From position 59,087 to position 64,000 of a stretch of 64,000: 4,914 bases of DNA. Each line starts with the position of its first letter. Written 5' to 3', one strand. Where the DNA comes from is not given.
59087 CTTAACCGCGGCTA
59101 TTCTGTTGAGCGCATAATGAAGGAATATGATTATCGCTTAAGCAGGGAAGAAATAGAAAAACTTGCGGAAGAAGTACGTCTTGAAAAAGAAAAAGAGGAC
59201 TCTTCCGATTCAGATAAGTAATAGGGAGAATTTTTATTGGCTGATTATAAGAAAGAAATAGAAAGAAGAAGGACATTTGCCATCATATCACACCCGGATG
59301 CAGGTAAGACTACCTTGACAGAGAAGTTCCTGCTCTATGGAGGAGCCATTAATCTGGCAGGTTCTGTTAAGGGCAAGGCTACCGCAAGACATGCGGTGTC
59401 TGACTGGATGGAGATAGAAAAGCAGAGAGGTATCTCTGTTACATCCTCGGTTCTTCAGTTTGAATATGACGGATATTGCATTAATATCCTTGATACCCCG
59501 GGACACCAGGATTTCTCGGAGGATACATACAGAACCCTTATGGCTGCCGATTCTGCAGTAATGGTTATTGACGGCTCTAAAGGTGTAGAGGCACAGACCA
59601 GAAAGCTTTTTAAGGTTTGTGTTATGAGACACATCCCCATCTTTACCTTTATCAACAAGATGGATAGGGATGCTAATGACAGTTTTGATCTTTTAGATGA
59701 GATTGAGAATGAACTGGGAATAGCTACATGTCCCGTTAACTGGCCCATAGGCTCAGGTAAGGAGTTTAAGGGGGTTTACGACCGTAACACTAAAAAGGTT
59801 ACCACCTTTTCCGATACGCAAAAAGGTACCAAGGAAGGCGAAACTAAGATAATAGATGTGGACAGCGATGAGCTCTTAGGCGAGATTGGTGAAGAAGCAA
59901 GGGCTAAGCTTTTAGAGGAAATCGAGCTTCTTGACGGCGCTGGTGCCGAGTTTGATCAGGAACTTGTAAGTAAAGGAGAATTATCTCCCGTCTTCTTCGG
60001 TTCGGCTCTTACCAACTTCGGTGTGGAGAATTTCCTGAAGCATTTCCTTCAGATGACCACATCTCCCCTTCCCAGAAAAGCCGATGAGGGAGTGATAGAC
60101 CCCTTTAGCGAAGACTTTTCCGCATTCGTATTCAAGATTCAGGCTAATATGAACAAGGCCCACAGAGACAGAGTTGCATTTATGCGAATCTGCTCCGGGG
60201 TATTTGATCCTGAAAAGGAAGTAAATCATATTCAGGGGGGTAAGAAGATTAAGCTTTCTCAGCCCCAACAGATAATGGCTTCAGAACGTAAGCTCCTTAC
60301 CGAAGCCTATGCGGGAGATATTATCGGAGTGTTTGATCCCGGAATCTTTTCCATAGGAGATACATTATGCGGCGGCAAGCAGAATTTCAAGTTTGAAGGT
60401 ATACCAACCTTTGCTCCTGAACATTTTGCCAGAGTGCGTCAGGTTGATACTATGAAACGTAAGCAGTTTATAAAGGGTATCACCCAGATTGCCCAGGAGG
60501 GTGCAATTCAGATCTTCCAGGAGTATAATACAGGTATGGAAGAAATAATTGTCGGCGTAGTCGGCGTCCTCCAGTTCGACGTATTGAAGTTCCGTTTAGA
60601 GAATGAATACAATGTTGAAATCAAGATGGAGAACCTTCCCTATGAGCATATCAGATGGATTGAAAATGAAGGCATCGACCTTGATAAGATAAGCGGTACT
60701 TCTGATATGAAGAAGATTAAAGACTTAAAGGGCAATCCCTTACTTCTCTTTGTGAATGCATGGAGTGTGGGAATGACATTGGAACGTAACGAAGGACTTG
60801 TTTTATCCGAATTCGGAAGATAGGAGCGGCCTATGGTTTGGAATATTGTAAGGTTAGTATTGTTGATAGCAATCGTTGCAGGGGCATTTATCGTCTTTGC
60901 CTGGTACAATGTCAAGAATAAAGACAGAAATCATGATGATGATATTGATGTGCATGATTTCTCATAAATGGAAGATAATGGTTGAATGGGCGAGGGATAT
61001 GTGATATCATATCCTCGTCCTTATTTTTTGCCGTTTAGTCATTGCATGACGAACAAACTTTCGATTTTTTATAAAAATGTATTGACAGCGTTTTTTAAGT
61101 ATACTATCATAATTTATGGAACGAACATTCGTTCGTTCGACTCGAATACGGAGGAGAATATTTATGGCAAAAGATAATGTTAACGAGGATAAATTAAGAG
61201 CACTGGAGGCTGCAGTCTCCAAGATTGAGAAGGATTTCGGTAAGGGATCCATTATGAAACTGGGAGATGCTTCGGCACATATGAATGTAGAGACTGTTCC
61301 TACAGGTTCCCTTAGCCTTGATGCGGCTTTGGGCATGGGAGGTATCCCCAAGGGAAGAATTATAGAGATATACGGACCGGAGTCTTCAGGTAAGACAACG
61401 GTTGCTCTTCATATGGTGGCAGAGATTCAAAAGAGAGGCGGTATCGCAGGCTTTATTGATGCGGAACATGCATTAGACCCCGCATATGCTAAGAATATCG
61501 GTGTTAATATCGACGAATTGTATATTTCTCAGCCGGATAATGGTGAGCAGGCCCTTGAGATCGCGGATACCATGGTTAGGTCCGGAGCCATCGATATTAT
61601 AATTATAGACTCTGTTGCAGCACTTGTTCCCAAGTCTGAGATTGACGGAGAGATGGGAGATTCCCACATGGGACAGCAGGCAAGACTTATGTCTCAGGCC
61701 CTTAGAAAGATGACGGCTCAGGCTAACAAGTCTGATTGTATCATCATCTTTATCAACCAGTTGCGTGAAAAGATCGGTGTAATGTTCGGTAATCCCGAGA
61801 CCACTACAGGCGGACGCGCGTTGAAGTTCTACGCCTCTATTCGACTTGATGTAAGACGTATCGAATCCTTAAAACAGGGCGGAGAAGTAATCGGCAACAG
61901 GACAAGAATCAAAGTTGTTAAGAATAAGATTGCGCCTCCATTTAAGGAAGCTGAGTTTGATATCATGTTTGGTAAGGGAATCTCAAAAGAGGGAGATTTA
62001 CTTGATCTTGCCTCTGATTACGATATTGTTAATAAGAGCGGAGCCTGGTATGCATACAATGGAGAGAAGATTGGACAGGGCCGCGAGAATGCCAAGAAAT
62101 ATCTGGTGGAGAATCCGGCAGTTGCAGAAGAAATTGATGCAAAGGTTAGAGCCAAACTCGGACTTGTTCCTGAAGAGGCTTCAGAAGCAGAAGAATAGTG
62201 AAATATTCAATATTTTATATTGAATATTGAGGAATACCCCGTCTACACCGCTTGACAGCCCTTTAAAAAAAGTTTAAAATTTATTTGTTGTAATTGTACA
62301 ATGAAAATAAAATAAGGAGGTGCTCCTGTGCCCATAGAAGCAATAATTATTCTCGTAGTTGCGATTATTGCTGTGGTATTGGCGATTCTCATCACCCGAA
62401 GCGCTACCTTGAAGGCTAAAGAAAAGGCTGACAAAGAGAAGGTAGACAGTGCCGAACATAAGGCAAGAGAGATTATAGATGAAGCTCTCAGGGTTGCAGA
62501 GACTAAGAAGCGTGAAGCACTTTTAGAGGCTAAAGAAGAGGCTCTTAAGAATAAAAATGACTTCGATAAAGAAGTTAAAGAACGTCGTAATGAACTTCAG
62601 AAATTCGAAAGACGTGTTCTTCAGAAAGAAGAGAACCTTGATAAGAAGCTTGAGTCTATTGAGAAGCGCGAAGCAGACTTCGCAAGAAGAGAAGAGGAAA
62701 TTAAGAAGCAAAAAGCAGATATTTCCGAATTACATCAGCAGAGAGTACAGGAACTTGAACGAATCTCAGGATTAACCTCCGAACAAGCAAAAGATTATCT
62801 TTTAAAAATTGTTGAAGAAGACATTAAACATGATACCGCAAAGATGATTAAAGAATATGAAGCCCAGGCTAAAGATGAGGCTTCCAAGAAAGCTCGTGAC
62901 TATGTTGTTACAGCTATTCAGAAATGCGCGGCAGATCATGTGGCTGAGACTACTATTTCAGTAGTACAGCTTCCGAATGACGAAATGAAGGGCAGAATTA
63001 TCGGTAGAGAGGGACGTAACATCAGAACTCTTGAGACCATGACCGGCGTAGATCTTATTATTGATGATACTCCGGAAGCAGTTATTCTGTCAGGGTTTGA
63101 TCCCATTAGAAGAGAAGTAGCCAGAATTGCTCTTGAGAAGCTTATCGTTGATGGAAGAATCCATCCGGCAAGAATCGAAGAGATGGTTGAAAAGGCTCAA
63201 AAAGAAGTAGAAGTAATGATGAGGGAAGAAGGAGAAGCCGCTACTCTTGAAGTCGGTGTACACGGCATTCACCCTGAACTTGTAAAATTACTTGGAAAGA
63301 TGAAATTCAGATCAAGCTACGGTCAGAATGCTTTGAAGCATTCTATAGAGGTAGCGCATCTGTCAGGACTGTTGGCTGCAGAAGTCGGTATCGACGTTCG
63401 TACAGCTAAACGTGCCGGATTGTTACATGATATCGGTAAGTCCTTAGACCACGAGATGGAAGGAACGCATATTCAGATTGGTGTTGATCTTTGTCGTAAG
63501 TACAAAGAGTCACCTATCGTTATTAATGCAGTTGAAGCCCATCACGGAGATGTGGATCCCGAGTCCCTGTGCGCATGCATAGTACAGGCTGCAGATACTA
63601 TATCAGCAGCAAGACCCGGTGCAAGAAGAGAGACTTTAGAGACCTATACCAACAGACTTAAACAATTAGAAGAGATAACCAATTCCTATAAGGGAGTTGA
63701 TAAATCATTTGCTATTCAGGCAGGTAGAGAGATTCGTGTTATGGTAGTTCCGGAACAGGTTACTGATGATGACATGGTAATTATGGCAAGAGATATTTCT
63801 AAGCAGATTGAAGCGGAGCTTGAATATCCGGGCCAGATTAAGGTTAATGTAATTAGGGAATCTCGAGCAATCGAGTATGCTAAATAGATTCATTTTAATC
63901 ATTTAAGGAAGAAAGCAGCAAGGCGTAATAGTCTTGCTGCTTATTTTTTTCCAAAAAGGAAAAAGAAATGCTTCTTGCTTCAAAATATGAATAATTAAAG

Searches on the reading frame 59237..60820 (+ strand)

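Call 60: search_protein_families(library=pfam, proteins=[window:59237-60820:+], max_evalue=0.00001)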
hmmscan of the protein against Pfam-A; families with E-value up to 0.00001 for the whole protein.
window:59237-60820:+ (528 aa): 5 families
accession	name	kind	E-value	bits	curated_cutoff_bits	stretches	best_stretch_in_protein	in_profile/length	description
PF00009.33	GTP_EFTU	-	4.6e-51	173.5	26.5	1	10-273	2-185/188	Elongation factor Tu GTP binding domain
PF16658.11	RF3_C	-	1.2e-48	164.7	40.1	1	386-513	1-130/132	Class II release factor RF3, C-terminal domain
PF22042.2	EF-G_D2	-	7.3e-23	80.9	27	1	294-378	2-82/84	Elongation factor G domain 2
PF03144.31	GTP_EFTU_D2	-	1.3e-06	29.2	30.3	1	312-378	2-73/73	Elongation factor Tu domain 2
PF01926.29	MMR_HSR1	-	9.5e-06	26.2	21.9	0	15-141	3-113/113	50S ribosome-binding GTPase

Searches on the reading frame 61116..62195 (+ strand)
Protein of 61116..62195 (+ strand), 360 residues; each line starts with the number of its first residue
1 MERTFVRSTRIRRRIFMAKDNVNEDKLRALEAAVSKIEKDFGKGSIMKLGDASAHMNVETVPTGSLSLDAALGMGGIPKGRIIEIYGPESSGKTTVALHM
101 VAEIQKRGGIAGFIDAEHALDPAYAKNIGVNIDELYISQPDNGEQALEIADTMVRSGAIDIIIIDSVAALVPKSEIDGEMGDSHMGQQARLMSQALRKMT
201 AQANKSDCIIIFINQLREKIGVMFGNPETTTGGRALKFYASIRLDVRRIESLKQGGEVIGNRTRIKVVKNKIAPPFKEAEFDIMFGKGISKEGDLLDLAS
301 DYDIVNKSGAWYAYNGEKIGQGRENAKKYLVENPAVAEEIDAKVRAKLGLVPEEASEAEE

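Call 60: search_protein_families(library=pfam, proteins=[window:61116-62195:+], max_evalue=0.00001)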
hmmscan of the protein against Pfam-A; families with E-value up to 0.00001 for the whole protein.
window:61116-62195:+ (360 aa): 4 families
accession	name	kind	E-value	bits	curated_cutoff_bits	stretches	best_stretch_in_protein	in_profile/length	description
PF00154.27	RecA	-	3.5e-143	476.2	27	1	28-290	1-262/262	recA bacterial DNA recombination protein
PF21096.2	RecA_C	-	1.3e-27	96.1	27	1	293-349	1-57/57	RecA C-terminal domain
PF08423.17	Rad51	-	1.1e-09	38.3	22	1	58-249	5-212/244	Rad51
PF06745.19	ATPase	-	9.5e-06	25.6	26.6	0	61-117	1-57/231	KaiC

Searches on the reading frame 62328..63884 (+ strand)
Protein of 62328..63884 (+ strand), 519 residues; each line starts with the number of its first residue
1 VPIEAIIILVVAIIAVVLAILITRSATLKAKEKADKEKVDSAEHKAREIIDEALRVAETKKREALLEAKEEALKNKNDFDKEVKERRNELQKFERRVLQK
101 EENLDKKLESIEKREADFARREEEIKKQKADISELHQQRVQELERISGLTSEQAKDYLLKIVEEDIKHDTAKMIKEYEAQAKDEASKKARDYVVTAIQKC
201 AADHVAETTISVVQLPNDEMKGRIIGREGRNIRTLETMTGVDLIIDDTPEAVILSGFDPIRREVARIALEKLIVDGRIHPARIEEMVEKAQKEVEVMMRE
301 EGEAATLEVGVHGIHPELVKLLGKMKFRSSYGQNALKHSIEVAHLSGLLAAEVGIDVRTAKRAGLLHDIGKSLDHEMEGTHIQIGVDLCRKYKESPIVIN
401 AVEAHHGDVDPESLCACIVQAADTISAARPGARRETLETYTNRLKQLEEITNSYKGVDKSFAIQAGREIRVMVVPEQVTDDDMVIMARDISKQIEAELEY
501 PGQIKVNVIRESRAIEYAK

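Call 60: search_protein_families(library=pfam, proteins=[window:62328-63884:+], max_evalue=0.00001)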
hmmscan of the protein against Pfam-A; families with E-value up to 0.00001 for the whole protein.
window:62328-63884:+ (519 aa): 3 families
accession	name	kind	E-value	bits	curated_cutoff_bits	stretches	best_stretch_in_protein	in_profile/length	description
PF12072.13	RNase_Y_N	-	8.8e-60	202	32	1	12-204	2-201/201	RNase Y N-terminal region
PF01966.28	HD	-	1.6e-19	70.7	22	1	336-427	2-115/116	HD domain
PF00013.35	KH_1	-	9.9e-08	32.1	21.5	1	213-270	4-65/66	KH domain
